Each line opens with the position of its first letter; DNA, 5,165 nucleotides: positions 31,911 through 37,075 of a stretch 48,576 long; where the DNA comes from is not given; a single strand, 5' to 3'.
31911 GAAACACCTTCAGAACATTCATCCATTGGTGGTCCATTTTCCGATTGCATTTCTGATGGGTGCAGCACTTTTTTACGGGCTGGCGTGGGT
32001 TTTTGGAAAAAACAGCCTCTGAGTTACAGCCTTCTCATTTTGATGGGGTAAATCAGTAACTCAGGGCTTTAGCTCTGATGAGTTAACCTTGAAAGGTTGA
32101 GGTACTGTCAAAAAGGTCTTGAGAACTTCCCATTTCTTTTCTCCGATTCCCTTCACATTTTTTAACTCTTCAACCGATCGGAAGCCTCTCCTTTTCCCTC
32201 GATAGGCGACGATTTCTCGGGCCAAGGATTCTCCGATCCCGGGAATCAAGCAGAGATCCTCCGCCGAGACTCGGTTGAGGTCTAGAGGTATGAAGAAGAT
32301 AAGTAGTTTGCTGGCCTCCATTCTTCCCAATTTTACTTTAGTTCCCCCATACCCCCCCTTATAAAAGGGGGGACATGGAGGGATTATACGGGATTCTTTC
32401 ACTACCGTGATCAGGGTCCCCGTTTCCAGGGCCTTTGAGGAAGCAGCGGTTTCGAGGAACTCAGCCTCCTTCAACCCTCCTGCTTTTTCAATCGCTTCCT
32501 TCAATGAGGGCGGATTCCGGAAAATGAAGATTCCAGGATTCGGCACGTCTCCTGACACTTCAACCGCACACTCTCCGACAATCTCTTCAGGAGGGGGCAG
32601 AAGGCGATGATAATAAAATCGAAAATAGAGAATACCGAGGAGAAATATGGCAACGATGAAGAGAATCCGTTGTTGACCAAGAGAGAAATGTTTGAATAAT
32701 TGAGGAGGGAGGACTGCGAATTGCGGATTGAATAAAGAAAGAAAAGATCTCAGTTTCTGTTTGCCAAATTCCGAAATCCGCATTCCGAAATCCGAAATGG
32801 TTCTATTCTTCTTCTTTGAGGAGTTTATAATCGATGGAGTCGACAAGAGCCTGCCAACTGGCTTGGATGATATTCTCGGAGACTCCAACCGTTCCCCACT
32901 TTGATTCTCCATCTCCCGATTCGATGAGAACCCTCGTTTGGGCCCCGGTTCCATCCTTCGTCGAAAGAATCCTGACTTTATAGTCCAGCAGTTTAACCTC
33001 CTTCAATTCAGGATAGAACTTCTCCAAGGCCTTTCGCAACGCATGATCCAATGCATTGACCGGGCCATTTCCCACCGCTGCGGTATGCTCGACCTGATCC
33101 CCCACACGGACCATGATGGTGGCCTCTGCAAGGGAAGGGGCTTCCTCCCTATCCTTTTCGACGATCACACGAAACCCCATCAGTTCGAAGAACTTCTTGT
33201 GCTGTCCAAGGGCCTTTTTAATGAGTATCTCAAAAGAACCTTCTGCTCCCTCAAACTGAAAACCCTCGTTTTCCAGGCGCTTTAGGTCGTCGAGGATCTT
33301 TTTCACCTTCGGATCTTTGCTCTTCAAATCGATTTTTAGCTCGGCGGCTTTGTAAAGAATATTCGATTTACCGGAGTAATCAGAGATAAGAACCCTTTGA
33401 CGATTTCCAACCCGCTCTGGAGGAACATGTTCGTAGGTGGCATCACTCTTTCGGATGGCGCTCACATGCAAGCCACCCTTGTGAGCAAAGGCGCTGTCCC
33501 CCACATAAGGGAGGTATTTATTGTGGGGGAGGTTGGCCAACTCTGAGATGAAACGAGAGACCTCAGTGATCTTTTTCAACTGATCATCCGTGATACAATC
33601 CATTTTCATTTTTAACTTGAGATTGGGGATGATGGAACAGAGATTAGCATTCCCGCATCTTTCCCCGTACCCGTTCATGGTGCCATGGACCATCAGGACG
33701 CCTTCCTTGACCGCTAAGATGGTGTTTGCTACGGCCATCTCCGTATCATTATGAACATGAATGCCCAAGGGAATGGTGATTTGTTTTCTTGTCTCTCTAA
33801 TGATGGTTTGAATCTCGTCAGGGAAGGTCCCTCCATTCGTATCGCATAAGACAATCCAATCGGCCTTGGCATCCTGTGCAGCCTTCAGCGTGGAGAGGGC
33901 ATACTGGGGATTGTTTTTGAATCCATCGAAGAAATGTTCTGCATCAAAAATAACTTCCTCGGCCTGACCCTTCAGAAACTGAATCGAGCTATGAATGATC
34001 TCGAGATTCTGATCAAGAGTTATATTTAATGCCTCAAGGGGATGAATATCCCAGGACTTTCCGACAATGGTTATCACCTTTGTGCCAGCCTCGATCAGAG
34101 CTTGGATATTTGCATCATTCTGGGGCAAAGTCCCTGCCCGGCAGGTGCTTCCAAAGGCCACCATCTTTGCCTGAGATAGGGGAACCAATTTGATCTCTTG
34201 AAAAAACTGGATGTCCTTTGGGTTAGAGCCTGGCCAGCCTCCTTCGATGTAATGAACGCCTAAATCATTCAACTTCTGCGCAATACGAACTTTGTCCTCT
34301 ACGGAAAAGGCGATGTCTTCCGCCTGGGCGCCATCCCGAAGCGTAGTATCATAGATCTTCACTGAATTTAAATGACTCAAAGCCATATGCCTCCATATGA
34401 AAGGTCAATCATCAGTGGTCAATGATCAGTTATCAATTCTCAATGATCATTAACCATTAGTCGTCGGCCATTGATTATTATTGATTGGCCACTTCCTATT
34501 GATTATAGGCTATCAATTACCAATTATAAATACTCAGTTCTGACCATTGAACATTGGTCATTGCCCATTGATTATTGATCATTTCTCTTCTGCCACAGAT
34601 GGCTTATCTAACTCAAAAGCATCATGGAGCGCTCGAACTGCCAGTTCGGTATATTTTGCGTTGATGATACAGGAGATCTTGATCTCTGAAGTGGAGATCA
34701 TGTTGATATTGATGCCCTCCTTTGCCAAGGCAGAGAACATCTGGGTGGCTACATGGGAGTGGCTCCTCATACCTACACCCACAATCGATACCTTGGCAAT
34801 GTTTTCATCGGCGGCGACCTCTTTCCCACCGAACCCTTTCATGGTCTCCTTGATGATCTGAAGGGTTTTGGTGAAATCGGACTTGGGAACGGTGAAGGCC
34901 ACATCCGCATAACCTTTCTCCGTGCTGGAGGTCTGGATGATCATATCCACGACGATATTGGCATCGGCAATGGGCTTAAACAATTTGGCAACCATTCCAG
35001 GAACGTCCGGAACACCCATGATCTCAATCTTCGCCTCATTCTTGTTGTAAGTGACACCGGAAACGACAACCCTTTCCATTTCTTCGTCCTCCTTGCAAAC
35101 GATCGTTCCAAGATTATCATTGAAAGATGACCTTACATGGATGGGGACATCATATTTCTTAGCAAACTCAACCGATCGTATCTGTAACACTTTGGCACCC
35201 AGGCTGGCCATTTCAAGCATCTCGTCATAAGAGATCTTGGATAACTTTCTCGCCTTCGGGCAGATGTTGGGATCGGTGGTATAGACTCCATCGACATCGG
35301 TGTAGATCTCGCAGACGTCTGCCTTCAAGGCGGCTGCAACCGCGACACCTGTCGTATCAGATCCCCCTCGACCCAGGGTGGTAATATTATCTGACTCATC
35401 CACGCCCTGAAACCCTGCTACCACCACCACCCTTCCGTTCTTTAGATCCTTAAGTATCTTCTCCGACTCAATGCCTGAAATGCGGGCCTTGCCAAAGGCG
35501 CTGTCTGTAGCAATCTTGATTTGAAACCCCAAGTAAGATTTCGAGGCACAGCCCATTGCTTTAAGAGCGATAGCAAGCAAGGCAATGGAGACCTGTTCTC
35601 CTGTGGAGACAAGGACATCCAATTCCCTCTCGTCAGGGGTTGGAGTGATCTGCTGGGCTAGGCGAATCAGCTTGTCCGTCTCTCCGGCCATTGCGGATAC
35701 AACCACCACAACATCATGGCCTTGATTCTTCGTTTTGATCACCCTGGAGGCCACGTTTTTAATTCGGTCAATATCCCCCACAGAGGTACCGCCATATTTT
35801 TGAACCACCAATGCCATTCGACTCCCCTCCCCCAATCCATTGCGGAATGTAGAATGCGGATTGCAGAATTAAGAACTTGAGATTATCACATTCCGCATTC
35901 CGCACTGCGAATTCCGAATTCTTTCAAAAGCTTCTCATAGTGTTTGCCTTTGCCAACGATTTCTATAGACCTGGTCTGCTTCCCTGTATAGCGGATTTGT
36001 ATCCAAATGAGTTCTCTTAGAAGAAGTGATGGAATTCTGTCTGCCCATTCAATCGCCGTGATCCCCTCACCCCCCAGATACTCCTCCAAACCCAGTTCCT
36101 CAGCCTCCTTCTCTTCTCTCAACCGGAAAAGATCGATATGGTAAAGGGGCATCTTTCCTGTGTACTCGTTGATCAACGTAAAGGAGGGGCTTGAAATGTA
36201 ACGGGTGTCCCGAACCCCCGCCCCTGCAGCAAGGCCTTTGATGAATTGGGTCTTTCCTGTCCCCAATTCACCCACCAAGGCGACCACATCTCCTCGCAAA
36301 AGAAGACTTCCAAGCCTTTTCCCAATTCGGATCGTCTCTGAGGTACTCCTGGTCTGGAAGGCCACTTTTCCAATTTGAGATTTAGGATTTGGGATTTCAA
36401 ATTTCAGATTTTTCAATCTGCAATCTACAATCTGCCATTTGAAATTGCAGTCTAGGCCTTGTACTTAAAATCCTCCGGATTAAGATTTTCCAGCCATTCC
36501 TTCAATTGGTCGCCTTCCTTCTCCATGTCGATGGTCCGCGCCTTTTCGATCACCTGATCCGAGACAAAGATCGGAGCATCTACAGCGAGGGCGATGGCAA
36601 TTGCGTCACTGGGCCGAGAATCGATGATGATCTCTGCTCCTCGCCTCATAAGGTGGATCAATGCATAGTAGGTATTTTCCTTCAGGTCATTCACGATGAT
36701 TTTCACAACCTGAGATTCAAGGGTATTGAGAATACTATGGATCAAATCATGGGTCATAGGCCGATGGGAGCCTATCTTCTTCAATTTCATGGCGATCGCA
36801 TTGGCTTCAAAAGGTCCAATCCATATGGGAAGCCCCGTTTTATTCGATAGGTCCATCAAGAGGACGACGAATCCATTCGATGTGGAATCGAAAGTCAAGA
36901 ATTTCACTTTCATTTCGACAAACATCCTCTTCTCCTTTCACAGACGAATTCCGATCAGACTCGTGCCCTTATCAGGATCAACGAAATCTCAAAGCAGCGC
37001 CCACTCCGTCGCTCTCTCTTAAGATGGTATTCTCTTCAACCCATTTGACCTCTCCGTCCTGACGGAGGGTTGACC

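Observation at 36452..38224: eRF1/Pelota-like protein plus DUF151 nuclease: a promoter-equipped two-gene cassette wedged between nnr (yjeF) and tsaE (yjeE)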

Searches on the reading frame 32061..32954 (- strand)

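Call 61: search_protein_families(library=pfam, proteins=[window:32061-32954:-], max_evalue=0.00001)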
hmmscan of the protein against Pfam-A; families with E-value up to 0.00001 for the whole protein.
window:32061-32954:- (297 aa): 2 families
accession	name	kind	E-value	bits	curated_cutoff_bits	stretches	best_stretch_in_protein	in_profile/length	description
PF12836.13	HHH_3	-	7.4e-18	64.9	27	1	224-283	6-65/65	Helix-hairpin-helix motif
PF00633.29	HHH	-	5.1e-10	39.1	24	0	226-251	5-30/30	Helix-hairpin-helix motif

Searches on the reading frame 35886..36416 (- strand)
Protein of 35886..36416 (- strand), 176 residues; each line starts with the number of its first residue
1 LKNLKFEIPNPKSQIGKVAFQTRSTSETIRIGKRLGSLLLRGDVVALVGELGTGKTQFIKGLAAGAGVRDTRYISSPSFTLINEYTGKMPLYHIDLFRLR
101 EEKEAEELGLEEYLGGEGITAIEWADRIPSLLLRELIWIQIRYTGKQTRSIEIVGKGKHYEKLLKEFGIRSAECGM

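Call 3: search_protein_families(library=pfam, proteins=[window:35886-36416:-], max_evalue=1)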
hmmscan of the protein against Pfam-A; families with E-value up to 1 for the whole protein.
window:35886-36416:- (176 aa): 4 families
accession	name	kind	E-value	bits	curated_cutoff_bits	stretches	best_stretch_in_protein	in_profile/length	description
PF02367.23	TsaE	-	1.1e-36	126.1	26.6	1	23-150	2-127/128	Threonylcarbamoyl adenosine biosynthesis protein TsaE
PF12775.13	AAA_7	-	0.004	17.1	25.8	1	24-64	15-55/181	P-loop containing dynein motor region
PF00004.35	AAA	-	0.0066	17.3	21.2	1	46-100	2-53/131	ATPase family associated with various cellular activities (AAA)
PF13481.12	AAA_25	-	0.2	11.7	27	1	33-64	24-55/195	AAA domain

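Call 4: search_protein_families(library=ncbifam, proteins=[window:35886-36416:-], max_evalue=1)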
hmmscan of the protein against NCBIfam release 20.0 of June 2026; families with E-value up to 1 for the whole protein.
window:35886-36416:- (176 aa): 13 families
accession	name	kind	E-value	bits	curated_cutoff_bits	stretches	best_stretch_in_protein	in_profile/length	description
TIGR00150.1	T6A_YjeE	equivalog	1.3e-31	109.3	60.1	1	26-155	6-133/135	tRNA (adenosine(37)-N6)-threonylcarbamoyltransferase complex ATPase subunit type 1 TsaE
NF007931.0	PRK10646.1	equivalog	3.3e-18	66.1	246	1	26-165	12-149/153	tRNA (adenosine(37)-N6)-threonylcarbamoyltransferase complex ATPase subunit type 1 TsaE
NF050005.1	ABC_ATPase_Uup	equivalog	0.0026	16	900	1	13-62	313-365/636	ATP-binding cassette ATPase Uup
NF008358.0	PRK11147.1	equivalog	0.018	13.3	936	1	16-62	316-365/635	ABC transporter ATP-binding protein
TIGR02323.1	CP_lyasePhnK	equivalog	0.037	13.5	302.85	1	32-64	18-49/239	phosphonate C-P lyase system protein PhnK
NF000170.2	ABCF_Vga_all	exception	0.045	12.3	725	1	2-62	254-317/521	Vga family ABC-F type ribosomal protection protein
NF041861.1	YtfR_transport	equivalog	0.059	11.8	850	1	39-71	24-55/492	galactofuranose ABC transporter, ATP-binding protein YtfR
TIGR03880.1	KaiC_arch_3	hypoth_equivalog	0.06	12.9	249.45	1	38-58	12-32/224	KaiC domain-containing protein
NF004802.0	PRK06153.1-1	equivalog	0.1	11.4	601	1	12-84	146-214/391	hypothetical protein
TIGR01842.1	type_I_sec_PrtD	subfamily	0.1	11.1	510.15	1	5-62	307-364/544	type I secretion system permease/ATPase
NF010170.0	PRK13651.1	equivalog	0.12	11.3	432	1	33-64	24-55/308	cobalt transporter ATP-binding subunit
TIGR03499.1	FlhF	equivalog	0.13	12.2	174.15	1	33-69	189-225/286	flagellar biosynthesis GTPase FlhF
NF006320.0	PRK08533.1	equivalog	0.14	11.8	215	1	31-77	13-61/230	flagellar accessory protein FlaH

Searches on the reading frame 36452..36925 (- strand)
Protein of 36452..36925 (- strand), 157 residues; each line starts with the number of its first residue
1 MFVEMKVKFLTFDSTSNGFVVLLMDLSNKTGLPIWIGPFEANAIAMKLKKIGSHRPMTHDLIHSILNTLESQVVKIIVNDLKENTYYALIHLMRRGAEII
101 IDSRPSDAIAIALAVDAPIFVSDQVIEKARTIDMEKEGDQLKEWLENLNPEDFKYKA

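Call 3: search_protein_families(library=pfam, proteins=[window:36452-36925:-], max_evalue=1)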
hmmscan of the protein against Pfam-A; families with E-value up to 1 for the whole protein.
window:36452-36925:- (157 aa): 3 families
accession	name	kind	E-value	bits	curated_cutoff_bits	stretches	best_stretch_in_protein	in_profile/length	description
PF02577.19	BFN_dom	-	2.1e-37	127.8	27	1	21-131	1-109/112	Bifunctional nuclease domain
PF04719.20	TAFII28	-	0.03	14.7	27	1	93-139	27-72/86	hTAFII28-like protein conserved region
PF03792.18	PBC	-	0.071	13.4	25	1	43-95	127-178/181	PBC domain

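Call 4: search_protein_families(library=ncbifam, proteins=[window:36452-36925:-], max_evalue=1)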
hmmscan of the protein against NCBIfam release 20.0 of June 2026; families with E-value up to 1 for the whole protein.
window:36452-36925:- (157 aa): 2 families
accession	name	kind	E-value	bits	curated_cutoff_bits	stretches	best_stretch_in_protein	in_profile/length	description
TIGR01633.1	phi3626_gp14_N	hypoth_equivalog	0.0048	16.9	23.65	1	44-91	51-97/123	distal tail protein Dit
TIGR00099.1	Cof-subfamily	subfamily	0.026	14.1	137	1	42-88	63-111/256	Cof-type HAD-IIB family hydrolase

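Call 17: search_solved_structures(query=window:36452-36925:-, max_evalue=1, show_alignments=2)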
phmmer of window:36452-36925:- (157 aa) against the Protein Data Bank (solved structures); distinct sequences matched with E-value up to 1: 2.
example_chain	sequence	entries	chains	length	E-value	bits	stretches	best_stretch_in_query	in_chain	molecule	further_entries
1vjl_A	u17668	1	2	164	2.6e-27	98.7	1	7-135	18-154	hypothetical protein TM0160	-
1sj5_A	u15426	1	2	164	3.2e-27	98.4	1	7-135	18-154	conserved hypothetical protein TM0160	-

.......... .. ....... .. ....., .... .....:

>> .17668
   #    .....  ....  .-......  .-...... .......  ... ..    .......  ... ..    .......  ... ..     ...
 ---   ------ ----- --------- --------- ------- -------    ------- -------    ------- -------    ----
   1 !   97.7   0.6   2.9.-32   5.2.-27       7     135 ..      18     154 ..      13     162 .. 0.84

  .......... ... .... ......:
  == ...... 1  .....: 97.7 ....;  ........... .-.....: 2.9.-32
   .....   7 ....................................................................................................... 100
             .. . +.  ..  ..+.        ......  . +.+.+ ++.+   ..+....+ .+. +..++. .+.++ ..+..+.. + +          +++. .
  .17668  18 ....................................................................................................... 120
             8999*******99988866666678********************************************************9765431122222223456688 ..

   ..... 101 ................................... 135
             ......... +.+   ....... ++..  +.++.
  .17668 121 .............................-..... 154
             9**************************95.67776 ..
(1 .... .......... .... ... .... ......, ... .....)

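Call 29: find_related_loci(query=window:36452-36925:-, collection=genome_contigs, flank=5000)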
Query window:36452-36925:- (157 aa) in genome_contigs; peptide patterns used: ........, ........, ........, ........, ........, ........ (x = any residue, [..] = any of these).
188 stretches matched a pattern; 134 encode a relative of the query (tblastn E <= 1e-3); the best 80 are kept; 80 distinct loci.
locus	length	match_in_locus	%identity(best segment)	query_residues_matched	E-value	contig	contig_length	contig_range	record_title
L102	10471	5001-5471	95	1-157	2e-98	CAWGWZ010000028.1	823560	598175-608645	MAG: uncultured delta proteobacterium isolate MFD04408.bin.3.38 genome assembly, contig: contig_9734, whole genome shotg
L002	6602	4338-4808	90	1-157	3e-96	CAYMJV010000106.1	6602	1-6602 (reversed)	MAG TPA_asm: uncultured Syntrophaceae bacterium isolate binchicken_co378_81 genome assembly, contig: NODE_9108_length_66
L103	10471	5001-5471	91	1-157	6e-96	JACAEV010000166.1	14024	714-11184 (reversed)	MAG: Syntrophaceae bacterium isolate L.E.D.11_1 k119_373409, whole genome shotgun sequence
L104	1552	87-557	91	1-157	4e-102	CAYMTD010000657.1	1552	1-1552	MAG TPA_asm: uncultured Syntrophaceae bacterium isolate binchicken_co274_204 genome assembly, contig: NODE_217463_length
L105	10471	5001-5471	90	1-157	3e-95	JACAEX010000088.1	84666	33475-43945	MAG: Syntrophaceae bacterium isolate L.E.D.62 k119_2186365, whole genome shotgun sequence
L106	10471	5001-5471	90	1-157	2e-95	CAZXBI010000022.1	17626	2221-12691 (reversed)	MAG TPA_asm: uncultured Syntrophorhabdus sp. isolate SRP302447_co4_432 genome assembly, contig: NODE_8374_length_17626_c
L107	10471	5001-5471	90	1-157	7e-95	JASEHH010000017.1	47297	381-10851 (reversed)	MAG: Thermodesulfobacteriota bacterium isolate Yes70-18 NODE_194_length_47297_cov_60.337750, whole genome shotgun sequen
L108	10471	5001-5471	90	1-157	7e-95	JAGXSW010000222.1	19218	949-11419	MAG: Syntrophaceae bacterium isolate CROMO_BS_212_2_0 c_000000849588, whole genome shotgun sequence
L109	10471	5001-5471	92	1-157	7e-95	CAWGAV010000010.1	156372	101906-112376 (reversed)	MAG: uncultured delta proteobacterium isolate MFD04408.bin.3.102 genome assembly, contig: contig_14336, whole genome sho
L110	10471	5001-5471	90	1-157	1e-94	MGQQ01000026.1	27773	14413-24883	MAG: Deltaproteobacteria bacterium RBG_16_49_23 RBG_16_scaffold_1462, whole genome shotgun sequence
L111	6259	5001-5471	90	1-157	2e-94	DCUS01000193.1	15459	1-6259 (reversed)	MAG TPA_asm: Syntrophaceae bacterium UBA2208 UBA2208_contig_73731, whole genome shotgun sequence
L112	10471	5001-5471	89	1-157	4e-94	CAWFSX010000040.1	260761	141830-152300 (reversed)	MAG: uncultured delta proteobacterium isolate MFD00709.bin.2.41 genome assembly, contig: contig_20927, whole genome shot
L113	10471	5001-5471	90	1-157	3e-94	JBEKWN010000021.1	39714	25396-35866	MAG: Thermodesulfobacteriota bacterium isolate SPRUCE 629 SPRUCE_629_21, whole genome shotgun sequence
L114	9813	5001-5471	90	1-157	3e-94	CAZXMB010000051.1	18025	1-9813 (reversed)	MAG TPA_asm: uncultured Syntrophaceae bacterium isolate SRP098346_co1_431 genome assembly, contig: NODE_3177_length_1802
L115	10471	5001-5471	89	1-157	8e-94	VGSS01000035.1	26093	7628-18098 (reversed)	MAG: Deltaproteobacteria bacterium isolate K_DeepCast_250m_m2_302 K_DeepCast_250m_m2_302_Ga0194125_10003328, whole genom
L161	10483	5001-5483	61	1-157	2e-60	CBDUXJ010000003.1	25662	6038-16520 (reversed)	MAG TPA_asm: uncultured Syntrophobacterales bacterium isolate SRR22302370_binner12_Refined_74 genome assembly, contig: E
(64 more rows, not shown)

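Call 52: search_protein_families(library=padloc, proteins=[window:36452-36925:-], max_evalue=0.01)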
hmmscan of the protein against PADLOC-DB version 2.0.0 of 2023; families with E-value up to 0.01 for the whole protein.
window:36452-36925:- (157 aa): 0 families

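Call 61: search_protein_families(library=pfam, proteins=[L161:3928-4932:+], max_evalue=0.00001)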
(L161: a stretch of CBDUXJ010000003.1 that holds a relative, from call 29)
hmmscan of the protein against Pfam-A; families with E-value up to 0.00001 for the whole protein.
L161:3928-4932:+ (334 aa): 1 family
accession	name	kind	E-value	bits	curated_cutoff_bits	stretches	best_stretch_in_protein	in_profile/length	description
PF01861.22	BpsA_C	-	5e-61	206.5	27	1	89-314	3-222/243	Branched-chain polyamine synthase A C-terminal domain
